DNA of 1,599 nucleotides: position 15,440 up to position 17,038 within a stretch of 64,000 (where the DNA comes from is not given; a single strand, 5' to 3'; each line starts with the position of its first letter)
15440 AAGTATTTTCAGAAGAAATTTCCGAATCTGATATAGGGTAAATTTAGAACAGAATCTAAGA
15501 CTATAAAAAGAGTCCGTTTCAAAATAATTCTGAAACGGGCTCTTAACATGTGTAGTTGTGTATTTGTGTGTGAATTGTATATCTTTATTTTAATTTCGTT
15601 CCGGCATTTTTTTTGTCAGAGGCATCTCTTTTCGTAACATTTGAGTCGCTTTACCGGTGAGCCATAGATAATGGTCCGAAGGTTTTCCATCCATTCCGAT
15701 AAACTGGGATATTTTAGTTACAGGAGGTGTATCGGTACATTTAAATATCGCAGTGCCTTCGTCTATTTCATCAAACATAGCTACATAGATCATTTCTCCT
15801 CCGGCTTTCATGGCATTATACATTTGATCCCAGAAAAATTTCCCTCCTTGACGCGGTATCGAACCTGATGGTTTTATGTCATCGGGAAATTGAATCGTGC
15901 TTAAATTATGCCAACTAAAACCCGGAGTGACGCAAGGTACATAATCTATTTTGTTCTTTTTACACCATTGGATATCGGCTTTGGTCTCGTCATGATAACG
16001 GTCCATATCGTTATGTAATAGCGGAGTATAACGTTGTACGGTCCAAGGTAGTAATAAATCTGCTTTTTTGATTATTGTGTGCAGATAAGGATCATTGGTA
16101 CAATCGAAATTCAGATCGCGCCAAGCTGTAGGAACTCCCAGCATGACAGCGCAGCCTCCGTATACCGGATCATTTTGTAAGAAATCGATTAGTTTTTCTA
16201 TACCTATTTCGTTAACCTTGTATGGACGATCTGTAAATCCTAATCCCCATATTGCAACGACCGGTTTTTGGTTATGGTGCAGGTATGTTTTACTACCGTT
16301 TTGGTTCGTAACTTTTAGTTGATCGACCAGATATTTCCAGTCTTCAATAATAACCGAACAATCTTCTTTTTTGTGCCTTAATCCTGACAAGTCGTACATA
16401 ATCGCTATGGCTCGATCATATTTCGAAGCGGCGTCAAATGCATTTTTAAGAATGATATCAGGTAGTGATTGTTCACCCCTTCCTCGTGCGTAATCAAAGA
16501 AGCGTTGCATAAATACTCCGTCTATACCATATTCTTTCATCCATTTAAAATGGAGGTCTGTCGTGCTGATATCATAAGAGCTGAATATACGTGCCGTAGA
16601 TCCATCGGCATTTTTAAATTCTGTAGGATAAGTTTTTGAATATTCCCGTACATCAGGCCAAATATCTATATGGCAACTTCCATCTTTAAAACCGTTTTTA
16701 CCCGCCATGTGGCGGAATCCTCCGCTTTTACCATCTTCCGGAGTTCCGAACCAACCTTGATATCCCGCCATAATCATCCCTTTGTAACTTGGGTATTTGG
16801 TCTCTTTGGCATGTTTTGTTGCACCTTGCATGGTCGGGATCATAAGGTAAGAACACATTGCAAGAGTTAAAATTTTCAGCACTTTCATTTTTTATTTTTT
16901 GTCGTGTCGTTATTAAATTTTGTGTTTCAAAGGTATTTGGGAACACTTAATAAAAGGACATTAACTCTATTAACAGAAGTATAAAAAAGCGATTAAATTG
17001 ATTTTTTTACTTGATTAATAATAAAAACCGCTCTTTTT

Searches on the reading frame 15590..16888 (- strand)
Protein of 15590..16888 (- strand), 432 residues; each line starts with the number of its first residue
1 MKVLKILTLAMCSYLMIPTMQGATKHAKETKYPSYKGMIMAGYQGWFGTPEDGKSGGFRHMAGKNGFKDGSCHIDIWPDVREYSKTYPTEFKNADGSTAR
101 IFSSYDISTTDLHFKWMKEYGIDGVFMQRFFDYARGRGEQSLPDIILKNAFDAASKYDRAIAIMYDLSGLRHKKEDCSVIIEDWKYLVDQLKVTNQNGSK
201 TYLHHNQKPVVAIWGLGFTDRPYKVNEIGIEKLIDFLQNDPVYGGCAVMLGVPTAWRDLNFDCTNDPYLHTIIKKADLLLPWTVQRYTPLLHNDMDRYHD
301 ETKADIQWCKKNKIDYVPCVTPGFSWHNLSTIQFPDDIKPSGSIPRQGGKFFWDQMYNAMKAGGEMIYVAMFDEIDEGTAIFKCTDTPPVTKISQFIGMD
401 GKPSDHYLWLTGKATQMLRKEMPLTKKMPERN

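Call 17: search_protein_families(library=pfam, proteins=[window:15590-16888:-])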
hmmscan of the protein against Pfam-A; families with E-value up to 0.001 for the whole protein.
window:15590-16888:- (432 aa): 1 family
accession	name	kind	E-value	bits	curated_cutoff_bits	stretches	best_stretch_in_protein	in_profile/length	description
PF16317.11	Glyco_hydro_99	-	2.7e-06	27.2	33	1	307-416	236-337/341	Glycosyl hydrolase family 99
